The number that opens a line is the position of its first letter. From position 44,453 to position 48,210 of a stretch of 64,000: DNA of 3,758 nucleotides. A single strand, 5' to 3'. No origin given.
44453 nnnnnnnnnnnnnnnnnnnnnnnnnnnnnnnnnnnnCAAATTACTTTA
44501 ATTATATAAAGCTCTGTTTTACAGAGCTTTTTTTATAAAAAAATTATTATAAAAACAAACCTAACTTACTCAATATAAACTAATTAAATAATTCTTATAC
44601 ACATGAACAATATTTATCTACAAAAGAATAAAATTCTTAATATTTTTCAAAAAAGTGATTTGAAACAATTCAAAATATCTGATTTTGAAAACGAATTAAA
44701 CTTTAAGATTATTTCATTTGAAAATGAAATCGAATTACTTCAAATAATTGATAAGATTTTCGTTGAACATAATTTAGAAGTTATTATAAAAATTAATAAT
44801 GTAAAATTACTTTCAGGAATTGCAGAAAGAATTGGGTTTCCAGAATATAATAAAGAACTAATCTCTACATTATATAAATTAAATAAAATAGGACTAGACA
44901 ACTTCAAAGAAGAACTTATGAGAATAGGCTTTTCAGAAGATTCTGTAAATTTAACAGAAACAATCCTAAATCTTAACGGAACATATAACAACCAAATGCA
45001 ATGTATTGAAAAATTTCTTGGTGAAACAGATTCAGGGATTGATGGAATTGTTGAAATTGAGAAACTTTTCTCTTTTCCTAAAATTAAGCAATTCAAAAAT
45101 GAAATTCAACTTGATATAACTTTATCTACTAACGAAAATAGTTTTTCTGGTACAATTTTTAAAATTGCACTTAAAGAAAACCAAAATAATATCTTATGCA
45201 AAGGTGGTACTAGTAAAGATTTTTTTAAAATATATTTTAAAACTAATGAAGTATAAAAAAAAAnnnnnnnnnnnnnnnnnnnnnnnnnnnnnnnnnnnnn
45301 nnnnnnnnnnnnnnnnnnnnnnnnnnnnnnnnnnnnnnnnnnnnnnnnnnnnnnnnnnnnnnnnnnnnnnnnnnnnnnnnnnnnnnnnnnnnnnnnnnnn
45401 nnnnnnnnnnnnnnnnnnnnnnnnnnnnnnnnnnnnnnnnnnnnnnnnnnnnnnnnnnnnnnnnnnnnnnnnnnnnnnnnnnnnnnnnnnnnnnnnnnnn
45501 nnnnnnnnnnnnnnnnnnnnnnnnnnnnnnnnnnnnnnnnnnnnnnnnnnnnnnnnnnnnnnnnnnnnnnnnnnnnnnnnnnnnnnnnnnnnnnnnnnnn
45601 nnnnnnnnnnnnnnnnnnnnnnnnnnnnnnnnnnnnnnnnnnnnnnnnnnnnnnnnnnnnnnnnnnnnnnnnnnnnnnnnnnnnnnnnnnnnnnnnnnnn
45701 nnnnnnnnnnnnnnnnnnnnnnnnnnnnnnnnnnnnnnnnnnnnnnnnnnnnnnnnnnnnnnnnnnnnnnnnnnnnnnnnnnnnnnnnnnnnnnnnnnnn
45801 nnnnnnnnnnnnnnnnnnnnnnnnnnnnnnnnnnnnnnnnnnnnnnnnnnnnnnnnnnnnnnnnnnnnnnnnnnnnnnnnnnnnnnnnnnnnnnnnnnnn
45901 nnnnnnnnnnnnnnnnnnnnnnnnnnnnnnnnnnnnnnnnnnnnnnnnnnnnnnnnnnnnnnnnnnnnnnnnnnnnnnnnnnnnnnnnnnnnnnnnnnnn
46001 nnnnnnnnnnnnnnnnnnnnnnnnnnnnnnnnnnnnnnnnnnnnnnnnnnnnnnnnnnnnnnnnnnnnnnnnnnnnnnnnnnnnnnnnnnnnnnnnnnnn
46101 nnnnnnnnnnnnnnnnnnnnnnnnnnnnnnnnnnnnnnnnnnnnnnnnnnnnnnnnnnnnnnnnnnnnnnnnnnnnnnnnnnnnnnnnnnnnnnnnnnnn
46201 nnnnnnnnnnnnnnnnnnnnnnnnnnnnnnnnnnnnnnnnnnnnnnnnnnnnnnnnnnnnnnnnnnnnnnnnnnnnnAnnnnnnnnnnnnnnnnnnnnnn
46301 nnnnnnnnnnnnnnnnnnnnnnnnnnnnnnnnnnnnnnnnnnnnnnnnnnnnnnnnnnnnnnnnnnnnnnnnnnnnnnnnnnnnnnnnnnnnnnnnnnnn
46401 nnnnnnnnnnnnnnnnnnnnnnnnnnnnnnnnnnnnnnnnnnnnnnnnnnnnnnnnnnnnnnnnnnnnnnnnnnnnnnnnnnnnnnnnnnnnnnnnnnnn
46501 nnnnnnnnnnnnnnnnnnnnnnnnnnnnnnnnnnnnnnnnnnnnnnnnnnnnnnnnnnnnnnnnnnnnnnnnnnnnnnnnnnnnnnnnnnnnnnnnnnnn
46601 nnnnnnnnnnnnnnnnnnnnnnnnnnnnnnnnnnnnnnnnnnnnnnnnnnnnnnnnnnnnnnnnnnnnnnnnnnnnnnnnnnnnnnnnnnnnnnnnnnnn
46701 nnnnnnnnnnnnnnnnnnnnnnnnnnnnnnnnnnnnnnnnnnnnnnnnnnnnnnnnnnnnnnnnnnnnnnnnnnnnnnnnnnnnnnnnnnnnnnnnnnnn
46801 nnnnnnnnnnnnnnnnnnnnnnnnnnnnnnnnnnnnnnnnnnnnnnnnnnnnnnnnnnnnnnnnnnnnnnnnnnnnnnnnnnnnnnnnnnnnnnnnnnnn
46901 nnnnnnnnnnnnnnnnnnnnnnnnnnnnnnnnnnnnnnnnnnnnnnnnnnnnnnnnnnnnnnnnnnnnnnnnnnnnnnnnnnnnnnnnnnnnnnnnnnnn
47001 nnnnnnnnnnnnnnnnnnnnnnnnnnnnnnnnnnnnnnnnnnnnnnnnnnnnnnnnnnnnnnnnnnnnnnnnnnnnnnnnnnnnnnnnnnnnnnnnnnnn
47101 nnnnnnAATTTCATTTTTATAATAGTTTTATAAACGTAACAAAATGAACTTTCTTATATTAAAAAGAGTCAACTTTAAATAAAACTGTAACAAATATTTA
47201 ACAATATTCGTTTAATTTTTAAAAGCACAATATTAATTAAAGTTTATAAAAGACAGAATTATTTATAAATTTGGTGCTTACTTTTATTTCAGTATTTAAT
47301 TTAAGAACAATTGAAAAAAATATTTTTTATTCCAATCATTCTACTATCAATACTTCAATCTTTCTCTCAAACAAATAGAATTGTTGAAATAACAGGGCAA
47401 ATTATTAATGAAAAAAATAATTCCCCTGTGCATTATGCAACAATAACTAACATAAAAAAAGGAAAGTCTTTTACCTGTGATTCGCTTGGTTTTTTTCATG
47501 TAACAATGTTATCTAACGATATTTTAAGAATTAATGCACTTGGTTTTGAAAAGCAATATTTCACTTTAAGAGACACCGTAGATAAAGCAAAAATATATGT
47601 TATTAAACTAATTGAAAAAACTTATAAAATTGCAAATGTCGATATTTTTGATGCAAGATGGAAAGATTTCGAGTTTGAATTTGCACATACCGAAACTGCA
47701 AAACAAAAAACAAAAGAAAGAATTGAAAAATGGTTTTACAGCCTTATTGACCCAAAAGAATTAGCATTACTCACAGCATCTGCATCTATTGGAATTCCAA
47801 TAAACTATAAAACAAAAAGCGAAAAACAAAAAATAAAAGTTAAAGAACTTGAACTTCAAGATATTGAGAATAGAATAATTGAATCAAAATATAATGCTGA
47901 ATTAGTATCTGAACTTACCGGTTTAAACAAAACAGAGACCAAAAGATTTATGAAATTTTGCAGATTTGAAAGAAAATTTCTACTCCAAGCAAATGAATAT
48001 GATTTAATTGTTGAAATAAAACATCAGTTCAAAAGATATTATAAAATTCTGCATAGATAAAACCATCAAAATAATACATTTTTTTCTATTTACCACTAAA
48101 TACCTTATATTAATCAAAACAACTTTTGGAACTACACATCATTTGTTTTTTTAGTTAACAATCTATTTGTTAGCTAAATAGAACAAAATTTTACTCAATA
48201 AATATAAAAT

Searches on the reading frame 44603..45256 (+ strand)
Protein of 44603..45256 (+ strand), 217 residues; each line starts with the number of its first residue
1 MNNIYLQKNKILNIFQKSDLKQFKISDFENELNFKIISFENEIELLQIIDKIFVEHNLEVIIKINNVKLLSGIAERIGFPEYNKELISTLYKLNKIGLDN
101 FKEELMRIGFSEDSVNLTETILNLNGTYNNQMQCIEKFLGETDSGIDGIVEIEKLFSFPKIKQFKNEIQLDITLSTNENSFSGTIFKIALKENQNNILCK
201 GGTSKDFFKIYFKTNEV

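Call 14: search_protein_families(library=pfam, proteins=[window:44603-45256:+])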
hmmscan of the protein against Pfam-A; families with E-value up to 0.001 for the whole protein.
window:44603-45256:+ (217 aa): 1 family
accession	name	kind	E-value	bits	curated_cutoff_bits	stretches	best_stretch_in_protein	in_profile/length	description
PF13393.11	tRNA-synt_His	-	1.1e-05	25.3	25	1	39-203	124-284/308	Histidyl-tRNA synthetase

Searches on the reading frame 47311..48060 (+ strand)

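Call 14: search_protein_families(library=pfam, proteins=[window:47311-48060:+])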
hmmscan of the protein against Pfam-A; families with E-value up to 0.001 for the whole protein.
window:47311-48060:+ (249 aa): 1 family
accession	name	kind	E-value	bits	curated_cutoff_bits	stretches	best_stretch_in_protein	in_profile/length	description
PF13715.12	CarbopepD_reg_2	-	1.6e-07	31.7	32.2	1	27-110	1-86/88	CarboxypepD_reg-like domain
